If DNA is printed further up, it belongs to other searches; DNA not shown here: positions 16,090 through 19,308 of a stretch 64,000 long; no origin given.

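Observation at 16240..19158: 972-aa Cys-rich modular giant pilin with four repeated DKTPP/DKTAP-delimited modules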

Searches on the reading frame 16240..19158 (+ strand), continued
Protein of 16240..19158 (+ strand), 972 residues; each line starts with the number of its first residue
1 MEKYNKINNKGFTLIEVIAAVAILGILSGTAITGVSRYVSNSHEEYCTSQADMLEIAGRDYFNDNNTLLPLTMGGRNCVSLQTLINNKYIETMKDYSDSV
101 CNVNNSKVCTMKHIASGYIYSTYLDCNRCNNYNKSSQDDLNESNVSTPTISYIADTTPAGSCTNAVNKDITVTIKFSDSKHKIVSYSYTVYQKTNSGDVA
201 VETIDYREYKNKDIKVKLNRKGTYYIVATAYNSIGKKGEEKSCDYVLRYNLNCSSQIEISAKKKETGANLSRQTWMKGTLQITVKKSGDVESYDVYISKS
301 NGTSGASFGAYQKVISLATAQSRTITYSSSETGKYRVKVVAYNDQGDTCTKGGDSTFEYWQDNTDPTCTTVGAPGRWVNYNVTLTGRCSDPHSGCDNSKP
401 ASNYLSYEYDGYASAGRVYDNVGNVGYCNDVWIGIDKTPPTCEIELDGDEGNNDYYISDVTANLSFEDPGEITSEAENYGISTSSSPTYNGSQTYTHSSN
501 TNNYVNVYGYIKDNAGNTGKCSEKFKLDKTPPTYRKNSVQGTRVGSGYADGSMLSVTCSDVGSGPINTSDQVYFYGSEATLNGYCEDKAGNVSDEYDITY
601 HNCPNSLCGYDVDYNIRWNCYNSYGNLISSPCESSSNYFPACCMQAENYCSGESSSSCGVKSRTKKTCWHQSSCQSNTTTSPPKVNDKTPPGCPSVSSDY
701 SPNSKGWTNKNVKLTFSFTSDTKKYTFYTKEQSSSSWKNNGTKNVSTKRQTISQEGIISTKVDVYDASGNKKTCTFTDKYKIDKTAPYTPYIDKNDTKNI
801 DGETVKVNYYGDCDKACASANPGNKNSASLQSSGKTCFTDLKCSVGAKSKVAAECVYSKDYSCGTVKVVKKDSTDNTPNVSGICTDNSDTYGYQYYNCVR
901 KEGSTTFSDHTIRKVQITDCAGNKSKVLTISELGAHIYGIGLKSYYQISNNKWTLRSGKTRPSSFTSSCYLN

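Call 33: search_protein_families(library=pfam, alignment_id=A1, max_evalue=0.01)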
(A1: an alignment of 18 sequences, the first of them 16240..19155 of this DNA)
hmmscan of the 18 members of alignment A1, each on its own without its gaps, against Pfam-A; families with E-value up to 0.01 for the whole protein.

A. member 1, window:16240-19155:+ (972 aa): 2 families
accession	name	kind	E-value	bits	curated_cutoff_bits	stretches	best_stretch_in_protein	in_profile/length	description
PF07963.17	N_methyl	-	3.2e-07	30.1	21.2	1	8-31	3-26/27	Prokaryotic N-terminal methylation motif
PF00801.26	PKD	-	0.0032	17.9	23.5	0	320-347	44-71/80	PKD domain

B. families by the number of members that match (of 18 scanned): 15 families
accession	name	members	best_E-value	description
PF07963.17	N_methyl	18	9.9e-08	Prokaryotic N-terminal methylation motif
PF12245.14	Big_3_2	10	5.8e-08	Bacterial Ig-like domain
PF07495.19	Y_Y_Y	4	1.3e-08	Y_Y_Y domain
PF13750.12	Big_3_3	4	3.2e-06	Bacterial Ig-like domain (group 3)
PF19077.6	Big_13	3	0.00011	Bacterial Ig-like domain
PF08329.16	ChitinaseA_N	2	6.5e-05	Chitinase A, N-terminal domain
PF00801.26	PKD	2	0.00038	PKD domain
PF24893.1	DUF7743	2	0.00049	Domain of unknown function (DUF7743)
PF25059.1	FN3_DSCAM-DSCAML_C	1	2.5e-05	DSCAM/DSCAML C-terminal Fn3-like domain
PF24421.1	Ig_J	1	0.00071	Tip attachment protein J, Ig-like domain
PF00041.27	fn3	1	0.00094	Fibronectin type III domain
PF07691.17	PA14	1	0.0016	PA14 domain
PF16967.11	TcfC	1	0.0034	E-set like domain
PF13754.12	Big_3_4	1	0.0037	Domain of unknown function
PF22352.2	K319L-like_PKD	1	0.0039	K319L-like, PKD domain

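Call 34: search_protein_families(library=pfam, proteins=[P0007, P0009, P0010, P0011, P0015, P0024, P0006, P0002], max_evalue=0.01)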
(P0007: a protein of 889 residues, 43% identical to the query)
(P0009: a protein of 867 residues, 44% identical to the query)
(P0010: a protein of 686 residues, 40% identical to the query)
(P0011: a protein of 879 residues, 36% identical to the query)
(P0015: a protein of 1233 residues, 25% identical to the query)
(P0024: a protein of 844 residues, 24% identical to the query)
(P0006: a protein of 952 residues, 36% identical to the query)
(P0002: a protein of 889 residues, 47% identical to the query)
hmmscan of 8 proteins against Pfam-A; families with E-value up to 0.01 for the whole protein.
P0007 (889 aa): 3 families
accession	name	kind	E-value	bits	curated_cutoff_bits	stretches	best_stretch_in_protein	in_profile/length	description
PF07963.17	N_methyl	-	2.5e-06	27.3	21.2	1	2-25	3-26/27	Prokaryotic N-terminal methylation motif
PF12245.14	Big_3_2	-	3.2e-06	27.8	23.3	0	445-515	52-122/122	Bacterial Ig-like domain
PF07495.19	Y_Y_Y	-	0.007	16.7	26.6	1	297-320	29-52/65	Y_Y_Y domain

P0009 (867 aa): 3 families
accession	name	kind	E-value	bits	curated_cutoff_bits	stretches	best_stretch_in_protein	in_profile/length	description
PF12245.14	Big_3_2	-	1.6e-07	32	23.3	0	454-511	63-122/122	Bacterial Ig-like domain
PF07963.17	N_methyl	-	2.2e-06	27.4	21.2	1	2-25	3-26/27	Prokaryotic N-terminal methylation motif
PF07495.19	Y_Y_Y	-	0.0039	17.5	26.6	1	289-322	20-53/65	Y_Y_Y domain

P0010 (686 aa): 4 families
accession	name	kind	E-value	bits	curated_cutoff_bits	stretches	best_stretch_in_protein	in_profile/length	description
PF12245.14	Big_3_2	-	4.7e-07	30.5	23.3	0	381-417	85-122/122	Bacterial Ig-like domain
PF13750.12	Big_3_3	-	2.9e-05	24.2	27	0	303-365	9-69/157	Bacterial Ig-like domain (group 3)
PF19077.6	Big_13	-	0.00011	23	27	0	278-328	44-94/102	Bacterial Ig-like domain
PF07963.17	N_methyl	-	0.00046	20.1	21.2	1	4-28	2-26/27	Prokaryotic N-terminal methylation motif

P0011 (879 aa): 2 families
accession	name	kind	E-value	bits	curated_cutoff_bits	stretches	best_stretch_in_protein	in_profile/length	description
PF12245.14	Big_3_2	-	9.3e-08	32.7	23.3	0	611-631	102-122/122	Bacterial Ig-like domain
PF07963.17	N_methyl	-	1.4e-07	31.3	21.2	1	2-25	3-26/27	Prokaryotic N-terminal methylation motif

P0015 (1233 aa): 4 families
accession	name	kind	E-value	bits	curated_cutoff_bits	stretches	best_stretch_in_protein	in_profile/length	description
PF12245.14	Big_3_2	-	9.1e-13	48.9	23.3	0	608-636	92-121/122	Bacterial Ig-like domain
PF07963.17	N_methyl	-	3e-07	30.2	21.2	1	1-26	1-26/27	Prokaryotic N-terminal methylation motif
PF19077.6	Big_13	-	3.2e-07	31.2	27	1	588-636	53-101/102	Bacterial Ig-like domain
PF13750.12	Big_3_3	-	9.9e-07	29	27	0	218-271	6-59/157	Bacterial Ig-like domain (group 3)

P0024 (844 aa): 4 families
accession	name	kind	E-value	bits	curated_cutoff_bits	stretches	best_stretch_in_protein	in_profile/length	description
PF12245.14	Big_3_2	-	1.1e-07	32.5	23.3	0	675-711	85-122/122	Bacterial Ig-like domain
PF07963.17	N_methyl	-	1.9e-07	30.8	21.2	1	13-38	1-26/27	Prokaryotic N-terminal methylation motif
PF13750.12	Big_3_3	-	3.2e-06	27.4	27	0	230-283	6-59/157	Bacterial Ig-like domain (group 3)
PF19077.6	Big_13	-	0.00018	22.4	27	0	660-710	53-101/102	Bacterial Ig-like domain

P0006 (952 aa): 2 families
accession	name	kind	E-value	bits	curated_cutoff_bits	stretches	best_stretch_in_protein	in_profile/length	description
PF07963.17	N_methyl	-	1.9e-05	24.5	21.2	1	5-28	3-26/27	Prokaryotic N-terminal methylation motif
PF12245.14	Big_3_2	-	0.00014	22.5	23.3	0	541-585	70-115/122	Bacterial Ig-like domain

P0002 (889 aa): 2 families
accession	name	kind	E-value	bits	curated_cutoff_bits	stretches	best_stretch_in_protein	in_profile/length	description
PF07963.17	N_methyl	-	2.7e-07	30.3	21.2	1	4-28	2-26/27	Prokaryotic N-terminal methylation motif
PF08329.16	ChitinaseA_N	-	0.0026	17.8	21.2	0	673-749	38-102/133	Chitinase A, N-terminal domain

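Call 35: find_encoding_contigs(protein=P0008, flank=10000, max_places=2)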
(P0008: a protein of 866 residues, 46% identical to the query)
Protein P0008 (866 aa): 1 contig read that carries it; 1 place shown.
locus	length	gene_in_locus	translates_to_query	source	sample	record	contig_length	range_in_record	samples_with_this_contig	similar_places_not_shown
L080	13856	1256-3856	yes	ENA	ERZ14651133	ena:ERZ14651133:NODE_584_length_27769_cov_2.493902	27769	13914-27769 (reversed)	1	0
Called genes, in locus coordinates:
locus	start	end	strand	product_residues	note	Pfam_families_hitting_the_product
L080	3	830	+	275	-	?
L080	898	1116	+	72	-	PF00269:SASP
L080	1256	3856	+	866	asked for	PF07963:N_methyl (weak)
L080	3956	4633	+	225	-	-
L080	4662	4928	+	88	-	-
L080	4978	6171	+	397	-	PF00871:Acetate_kinase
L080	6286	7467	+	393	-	PF00871:Acetate_kinase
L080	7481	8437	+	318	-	PF01368:DHH, PF02272:DHHA1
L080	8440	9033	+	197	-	PF01926:MMR_HSR1, PF03193:RsgA_GTPase (faint)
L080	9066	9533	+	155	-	-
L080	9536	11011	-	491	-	PF09547:SpoIVA_ATPase, PF20438:SpoIVA_middle, PF20439:SpoIVA_C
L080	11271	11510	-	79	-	PF14069:SpoVIF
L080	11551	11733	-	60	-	-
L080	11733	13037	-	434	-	PF00009:GTP_EFTU, PF00025:Arf (weak), PF01926:MMR_HSR1, PF02421:FeoB_N, PF00009:GTP_EFTU, PF01926:MMR_HSR1, PF02421:FeoB_N, PF14714:KH_dom-like, +7 more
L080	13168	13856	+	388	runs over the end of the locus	-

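Call 36: find_encoding_contigs(protein=P0010, flank=10000, max_places=2)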
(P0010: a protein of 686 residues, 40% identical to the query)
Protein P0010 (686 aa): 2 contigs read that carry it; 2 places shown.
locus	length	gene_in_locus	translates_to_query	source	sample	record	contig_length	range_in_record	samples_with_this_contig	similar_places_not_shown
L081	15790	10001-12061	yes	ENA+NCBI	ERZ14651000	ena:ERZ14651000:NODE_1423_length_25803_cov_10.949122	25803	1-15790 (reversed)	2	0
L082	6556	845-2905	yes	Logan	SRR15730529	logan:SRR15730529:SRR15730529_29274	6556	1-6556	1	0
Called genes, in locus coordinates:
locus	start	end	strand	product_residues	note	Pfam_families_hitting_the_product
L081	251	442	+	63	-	-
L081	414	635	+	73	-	-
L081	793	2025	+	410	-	PF00579:tRNA-synt_1b, PF22421:SYY_C-terminal, PF01479:S4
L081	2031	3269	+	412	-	-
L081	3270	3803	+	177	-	PF00300:His_Phos_1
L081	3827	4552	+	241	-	-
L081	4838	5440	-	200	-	PF00163:Ribosomal_S4, PF01479:S4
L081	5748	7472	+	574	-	PF06160:EzrA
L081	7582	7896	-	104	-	-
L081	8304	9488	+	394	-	PF22025:ThiI_fer, PF02926:THUMP, PF02568:ThiI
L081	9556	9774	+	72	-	PF00269:SASP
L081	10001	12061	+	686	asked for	PF12245:Big_3_2 (faint)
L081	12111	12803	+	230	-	-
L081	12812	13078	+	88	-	-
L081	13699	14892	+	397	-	PF00871:Acetate_kinase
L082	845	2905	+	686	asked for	PF12245:Big_3_2 (faint)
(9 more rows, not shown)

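Call 39: find_encoding_contigs(protein=P0015, flank=10000, max_places=2)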
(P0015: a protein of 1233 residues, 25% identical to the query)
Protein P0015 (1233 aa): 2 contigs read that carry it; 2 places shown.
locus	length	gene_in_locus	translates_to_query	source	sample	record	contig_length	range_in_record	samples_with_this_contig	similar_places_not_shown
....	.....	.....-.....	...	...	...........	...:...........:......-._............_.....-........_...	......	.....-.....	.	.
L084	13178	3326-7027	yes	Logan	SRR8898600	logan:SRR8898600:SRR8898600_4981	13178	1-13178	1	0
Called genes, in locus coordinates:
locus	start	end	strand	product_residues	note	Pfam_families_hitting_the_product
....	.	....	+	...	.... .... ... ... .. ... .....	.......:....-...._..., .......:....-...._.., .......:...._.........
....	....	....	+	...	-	-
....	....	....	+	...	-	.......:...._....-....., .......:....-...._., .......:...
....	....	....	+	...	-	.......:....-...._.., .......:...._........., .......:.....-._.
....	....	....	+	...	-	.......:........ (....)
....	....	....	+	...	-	-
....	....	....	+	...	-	-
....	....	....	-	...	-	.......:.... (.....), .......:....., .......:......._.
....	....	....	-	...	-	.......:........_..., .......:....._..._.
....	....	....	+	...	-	-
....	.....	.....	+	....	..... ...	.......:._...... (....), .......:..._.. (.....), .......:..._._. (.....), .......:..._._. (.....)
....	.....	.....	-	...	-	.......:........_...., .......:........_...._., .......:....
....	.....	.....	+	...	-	-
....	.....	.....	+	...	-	-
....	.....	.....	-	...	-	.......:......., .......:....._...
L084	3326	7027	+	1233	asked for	PF07963:N_methyl (weak), PF19077:Big_13 (faint), PF13750:Big_3_3 (faint), PF12245:Big_3_2 (faint)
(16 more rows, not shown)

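Call 49: search_solved_structures(query=A2, max_evalue=1, show_alignments=0)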
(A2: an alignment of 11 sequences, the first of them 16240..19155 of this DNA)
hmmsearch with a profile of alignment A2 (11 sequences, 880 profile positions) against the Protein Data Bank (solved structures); distinct sequences matched with E-value up to 1: 15.
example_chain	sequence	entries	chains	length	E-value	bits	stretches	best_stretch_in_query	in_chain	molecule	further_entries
7tgg_A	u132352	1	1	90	2e-07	33.2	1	2-67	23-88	Geopilin domain 1 protein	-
9egp_A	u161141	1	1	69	1.5e-06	30.3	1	2-41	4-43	Geopilin domain 1 protein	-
2m7g_A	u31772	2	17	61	0.00048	22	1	9-67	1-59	Geopilin domain 1 protein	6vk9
9laa_A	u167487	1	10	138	0.0007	21.5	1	4-40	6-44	Type IV pilin protein PilA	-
9lab_B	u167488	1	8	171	0.011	17.5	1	6-28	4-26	MSHA major pilin subunit MshA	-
8tum_e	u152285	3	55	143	0.028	16.2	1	9-39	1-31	Type IV major pilin protein PilA | Pilin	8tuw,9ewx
1oqw_A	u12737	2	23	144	0.036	15.8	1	9-39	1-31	Fimbrial protein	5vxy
8tob_GA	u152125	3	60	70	0.042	15.6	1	10-40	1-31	Fimbrial protein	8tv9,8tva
8tj2_C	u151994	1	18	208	0.069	14.9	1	9-61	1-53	Type IV major pilin protein PilA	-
3sok_A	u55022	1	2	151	0.083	14.6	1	9-39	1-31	Fimbrial protein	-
5wda_A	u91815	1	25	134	0.16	13.6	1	9-38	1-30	General secretion pathway protein G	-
2yn3_A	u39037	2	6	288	0.19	13.5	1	400-514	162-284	PUTATIVE INNER MEMBRANE PROTEIN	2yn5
9n7d_B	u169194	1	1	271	0.22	13.2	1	312-347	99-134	Spike glycoprotein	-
6gv9_A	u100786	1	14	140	0.7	11.6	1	9-38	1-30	Prepilin peptidase-dependent protein D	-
9jj6_B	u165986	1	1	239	0.72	11.5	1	315-358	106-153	BtHKU5-CoV-2-441 Spike RBD domain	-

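Call 56: search_protein_representatives(alignment_id=A2)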
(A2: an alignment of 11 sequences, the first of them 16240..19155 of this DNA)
Query: 11 sequences, 880 profile positions. Proteins with E-value up to 0.001 (for the whole library): 29959; up to 1e-10: 10694; up to 1e-30: 1983. The best 150 are listed.
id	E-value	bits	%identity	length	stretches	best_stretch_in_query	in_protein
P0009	0.0e+00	1186.7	-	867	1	4-878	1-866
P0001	0.0e+00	1071.0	-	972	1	2-879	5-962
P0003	0.0e+00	1053.1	-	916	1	1-879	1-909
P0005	0.0e+00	1027.4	-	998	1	2-859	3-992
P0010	4.1e-275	932.2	-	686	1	1-668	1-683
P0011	2.0e-266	903.4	-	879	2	4-636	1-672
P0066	9.1e-231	785.4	-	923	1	5-861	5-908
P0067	5.8e-206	703.4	-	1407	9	6-425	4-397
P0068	4.5e-205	700.4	-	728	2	1-592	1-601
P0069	3.0e-179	615.0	-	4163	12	356-763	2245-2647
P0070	1.9e-171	589.2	-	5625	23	406-636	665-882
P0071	4.6e-159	548.2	-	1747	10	356-644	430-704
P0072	3.6e-155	535.3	-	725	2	1-595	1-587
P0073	3.7e-154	532.0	-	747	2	1-557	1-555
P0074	6.3e-152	524.6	-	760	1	1-647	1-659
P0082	2.4e-132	459.8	-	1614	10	4-135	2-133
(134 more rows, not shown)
